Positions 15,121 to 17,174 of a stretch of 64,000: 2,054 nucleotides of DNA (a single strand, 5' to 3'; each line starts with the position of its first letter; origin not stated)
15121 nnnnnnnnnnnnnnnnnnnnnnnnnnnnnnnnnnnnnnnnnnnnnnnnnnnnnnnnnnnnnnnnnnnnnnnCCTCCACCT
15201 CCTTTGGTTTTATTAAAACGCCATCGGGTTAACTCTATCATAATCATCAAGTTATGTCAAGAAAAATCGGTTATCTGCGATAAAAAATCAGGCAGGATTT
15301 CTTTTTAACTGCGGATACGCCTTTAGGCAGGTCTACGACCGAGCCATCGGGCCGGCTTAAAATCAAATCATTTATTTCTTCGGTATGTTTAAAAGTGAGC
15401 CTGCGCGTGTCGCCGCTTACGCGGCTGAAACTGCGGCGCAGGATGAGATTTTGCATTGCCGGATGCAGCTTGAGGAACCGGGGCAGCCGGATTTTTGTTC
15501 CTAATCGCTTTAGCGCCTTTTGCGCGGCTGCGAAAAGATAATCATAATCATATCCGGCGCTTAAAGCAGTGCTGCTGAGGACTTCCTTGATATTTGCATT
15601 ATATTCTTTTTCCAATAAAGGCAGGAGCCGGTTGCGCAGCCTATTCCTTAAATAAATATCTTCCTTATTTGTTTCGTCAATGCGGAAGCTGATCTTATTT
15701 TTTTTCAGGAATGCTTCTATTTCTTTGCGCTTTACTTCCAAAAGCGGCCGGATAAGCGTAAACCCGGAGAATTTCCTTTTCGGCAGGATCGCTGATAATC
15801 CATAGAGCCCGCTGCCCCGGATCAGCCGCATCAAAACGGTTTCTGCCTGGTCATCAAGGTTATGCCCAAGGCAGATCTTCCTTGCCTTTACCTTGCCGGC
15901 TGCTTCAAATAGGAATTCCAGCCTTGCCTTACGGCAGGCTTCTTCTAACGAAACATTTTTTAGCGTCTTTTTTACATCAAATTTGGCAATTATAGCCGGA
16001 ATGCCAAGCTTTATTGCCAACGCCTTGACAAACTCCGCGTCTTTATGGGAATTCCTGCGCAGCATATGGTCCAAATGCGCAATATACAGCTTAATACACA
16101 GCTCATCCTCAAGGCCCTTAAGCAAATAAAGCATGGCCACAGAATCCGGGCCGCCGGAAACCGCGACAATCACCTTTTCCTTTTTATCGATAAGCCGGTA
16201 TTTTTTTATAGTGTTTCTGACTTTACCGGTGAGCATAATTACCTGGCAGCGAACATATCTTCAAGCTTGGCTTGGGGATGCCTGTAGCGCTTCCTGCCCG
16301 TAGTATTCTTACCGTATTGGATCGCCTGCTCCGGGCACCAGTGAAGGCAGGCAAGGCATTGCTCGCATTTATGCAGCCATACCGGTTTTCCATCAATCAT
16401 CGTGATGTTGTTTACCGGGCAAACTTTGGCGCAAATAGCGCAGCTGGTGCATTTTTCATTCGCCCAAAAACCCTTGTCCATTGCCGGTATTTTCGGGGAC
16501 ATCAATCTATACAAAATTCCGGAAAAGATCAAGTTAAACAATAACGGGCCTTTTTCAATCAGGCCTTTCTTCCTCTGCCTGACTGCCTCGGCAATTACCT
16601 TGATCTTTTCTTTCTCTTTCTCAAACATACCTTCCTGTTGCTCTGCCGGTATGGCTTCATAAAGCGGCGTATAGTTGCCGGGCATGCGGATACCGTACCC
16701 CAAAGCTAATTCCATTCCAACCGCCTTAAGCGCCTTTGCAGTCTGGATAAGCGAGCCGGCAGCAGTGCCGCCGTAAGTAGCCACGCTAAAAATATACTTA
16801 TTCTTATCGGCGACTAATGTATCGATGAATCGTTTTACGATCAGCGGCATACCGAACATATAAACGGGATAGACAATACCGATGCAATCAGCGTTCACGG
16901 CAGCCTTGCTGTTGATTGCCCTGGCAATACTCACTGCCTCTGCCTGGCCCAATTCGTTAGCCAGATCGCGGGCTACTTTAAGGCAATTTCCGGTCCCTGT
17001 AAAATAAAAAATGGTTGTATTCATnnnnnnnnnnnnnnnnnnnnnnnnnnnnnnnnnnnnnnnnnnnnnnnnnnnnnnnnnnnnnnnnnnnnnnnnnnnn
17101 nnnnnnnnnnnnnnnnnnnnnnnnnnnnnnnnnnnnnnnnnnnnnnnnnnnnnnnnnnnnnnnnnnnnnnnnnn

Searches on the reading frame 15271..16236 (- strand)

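Call 3: search_protein_families(library=pfam, proteins=[window:15271-16236:-], max_evalue=0.01)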
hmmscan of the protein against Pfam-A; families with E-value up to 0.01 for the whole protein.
window:15271-16236:- (321 aa): 3 families
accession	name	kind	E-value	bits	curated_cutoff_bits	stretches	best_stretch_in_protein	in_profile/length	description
PF01171.26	ATP_bind_3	-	1.2e-57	195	27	1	21-202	1-181/182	PP-loop family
PF09179.16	TilS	-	4.1e-06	27.4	21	1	251-300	3-50/67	TilS substrate binding domain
PF03054.22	tRNA_Me_trans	-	0.003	17.7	20.6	1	20-87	1-73/202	tRNA methyl transferase HUP domain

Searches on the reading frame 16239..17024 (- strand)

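Call 3: search_protein_families(library=pfam, proteins=[window:16239-17024:-], max_evalue=0.01)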
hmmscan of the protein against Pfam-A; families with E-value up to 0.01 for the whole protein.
window:16239-17024:- (261 aa): 16 families
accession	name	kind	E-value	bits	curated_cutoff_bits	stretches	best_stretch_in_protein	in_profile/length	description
PF12838.12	Fer4_7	-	2.6e-07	31.4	27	1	191-209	1-19/52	4Fe-4S dicluster domain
PF14697.11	Fer4_21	-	3.9e-07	30.5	35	1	188-209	37-59/59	4Fe-4S dicluster domain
PF00037.32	Fer4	-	3.9e-07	30.1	21.1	1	189-208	5-24/24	4Fe-4S binding domain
PF12724.12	Flavodoxin_5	-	7.9e-07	29.9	27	1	5-83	2-85/145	Flavodoxin domain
PF13187.11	Fer4_9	-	9e-07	29.3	27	1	191-235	1-52/52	4Fe-4S dicluster domain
PF13484.11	Fer4_16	-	3.2e-06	28.2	30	1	219-246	1-29/66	4Fe-4S double cluster binding domain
PF02525.22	Flavodoxin_2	-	1.5e-05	25.2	27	1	25-77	57-110/198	Flavodoxin-like fold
PF12837.12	Fer4_6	-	2.3e-05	24.6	25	1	187-206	4-23/24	4Fe-4S binding domain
PF13237.11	Fer4_10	-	3.5e-05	24.1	25.5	1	189-231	6-53/53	4Fe-4S dicluster domain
PF12797.12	Fer4_2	-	0.00013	22.1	24.5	1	189-204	7-22/22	4Fe-4S binding domain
PF25160.1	LdpA_Fe-S-bd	-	0.00023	21.3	27.6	1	198-236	9-44/49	LdpA Fe-S cluster-binding domain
PF13183.11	Fer4_8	-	0.00065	20.6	27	0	190-206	3-19/68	4Fe-4S dicluster domain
PF13534.11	Fer4_17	-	0.0011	20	22.2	0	191-205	1-15/61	4Fe-4S dicluster domain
PF03358.20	FMN_red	-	0.0026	17.8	24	1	43-93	69-124/152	NADPH-dependent FMN reductase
PF13746.11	Fer4_18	-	0.0028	18.3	27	1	189-232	58-97/114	4Fe-4S dicluster domain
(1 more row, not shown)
